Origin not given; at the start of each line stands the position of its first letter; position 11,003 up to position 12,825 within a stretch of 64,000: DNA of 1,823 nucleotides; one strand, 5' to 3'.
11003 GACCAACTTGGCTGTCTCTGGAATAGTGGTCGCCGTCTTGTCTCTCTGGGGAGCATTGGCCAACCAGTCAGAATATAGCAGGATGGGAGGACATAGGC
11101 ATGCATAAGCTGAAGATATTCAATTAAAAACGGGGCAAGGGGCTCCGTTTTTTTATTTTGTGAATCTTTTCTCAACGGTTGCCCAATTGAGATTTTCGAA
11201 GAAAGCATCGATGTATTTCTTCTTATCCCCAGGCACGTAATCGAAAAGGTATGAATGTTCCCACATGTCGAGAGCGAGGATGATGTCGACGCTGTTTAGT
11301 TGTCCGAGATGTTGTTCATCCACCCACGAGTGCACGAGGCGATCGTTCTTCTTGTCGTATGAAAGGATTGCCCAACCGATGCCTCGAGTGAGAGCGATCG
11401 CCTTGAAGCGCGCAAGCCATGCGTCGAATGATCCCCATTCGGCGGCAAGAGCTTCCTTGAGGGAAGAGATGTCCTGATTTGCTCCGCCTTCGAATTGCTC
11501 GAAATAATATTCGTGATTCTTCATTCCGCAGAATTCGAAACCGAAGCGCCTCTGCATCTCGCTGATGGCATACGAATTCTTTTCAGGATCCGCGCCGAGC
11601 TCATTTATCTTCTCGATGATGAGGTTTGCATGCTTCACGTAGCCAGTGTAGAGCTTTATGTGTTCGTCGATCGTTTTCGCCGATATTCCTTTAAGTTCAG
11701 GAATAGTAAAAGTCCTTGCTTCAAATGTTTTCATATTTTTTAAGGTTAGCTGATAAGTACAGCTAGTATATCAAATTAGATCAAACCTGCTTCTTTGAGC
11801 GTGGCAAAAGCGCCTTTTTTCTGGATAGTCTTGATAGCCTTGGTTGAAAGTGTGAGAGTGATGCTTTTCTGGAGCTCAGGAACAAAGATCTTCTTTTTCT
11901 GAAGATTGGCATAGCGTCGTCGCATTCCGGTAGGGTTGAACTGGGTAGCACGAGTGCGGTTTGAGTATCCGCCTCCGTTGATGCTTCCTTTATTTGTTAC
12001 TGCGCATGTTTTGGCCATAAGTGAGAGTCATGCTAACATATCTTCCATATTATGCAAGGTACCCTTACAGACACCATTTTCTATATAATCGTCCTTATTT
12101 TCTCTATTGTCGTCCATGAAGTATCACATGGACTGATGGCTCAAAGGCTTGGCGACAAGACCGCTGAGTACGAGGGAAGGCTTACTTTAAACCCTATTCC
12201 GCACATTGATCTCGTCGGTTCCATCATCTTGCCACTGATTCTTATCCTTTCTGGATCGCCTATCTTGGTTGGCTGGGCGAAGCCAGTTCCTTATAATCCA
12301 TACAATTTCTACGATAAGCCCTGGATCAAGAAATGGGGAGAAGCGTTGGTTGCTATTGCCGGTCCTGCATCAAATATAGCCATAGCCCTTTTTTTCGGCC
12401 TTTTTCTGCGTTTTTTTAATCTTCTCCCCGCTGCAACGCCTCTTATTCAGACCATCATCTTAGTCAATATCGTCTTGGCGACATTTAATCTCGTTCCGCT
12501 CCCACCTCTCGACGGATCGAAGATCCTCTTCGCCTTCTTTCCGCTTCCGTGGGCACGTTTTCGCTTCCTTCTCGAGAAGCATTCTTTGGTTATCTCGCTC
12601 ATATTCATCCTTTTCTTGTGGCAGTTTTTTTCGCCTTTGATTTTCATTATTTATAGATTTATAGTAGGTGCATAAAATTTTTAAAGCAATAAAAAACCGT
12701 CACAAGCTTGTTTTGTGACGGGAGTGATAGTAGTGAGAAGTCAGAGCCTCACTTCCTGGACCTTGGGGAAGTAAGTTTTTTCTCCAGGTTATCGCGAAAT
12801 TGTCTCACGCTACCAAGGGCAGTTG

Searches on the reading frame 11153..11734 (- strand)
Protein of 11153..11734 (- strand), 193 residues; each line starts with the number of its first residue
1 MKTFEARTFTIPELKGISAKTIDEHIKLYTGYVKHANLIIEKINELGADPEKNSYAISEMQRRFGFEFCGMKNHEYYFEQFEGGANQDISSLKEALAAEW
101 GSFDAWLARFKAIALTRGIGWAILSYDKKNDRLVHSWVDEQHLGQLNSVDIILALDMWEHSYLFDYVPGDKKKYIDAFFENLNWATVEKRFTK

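Call 18: search_protein_families(library=pfam, proteins=[window:11153-11734:-], max_evalue=0.001)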
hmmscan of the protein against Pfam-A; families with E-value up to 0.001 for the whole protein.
window:11153-11734:- (193 aa): 2 families
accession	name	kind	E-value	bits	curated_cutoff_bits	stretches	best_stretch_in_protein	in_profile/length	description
PF02777.23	Sod_Fe_C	-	2.3e-22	79.4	20.9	1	91-190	4-102/102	Iron/manganese superoxide dismutases, C-terminal domain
PF00081.27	Sod_Fe_N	-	0.00013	22.8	27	1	17-81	18-81/82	Iron/manganese superoxide dismutases, alpha-hairpin domain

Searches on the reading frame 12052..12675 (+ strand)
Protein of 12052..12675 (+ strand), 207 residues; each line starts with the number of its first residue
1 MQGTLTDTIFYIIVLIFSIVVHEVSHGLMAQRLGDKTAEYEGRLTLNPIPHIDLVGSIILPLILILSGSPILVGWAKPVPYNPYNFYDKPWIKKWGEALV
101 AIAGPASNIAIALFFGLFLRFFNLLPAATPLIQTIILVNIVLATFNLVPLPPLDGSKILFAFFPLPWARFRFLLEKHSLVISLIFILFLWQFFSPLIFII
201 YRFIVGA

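Call 19: search_protein_families(library=pfam, proteins=[window:12052-12675:+], max_evalue=0.001)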
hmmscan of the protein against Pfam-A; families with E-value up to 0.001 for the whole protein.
window:12052-12675:+ (207 aa): 1 family
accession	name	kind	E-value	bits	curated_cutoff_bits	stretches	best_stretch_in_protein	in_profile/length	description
PF02163.28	Peptidase_M50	-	2.4e-12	47.1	27.2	2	130-164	161-195/221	Peptidase family M50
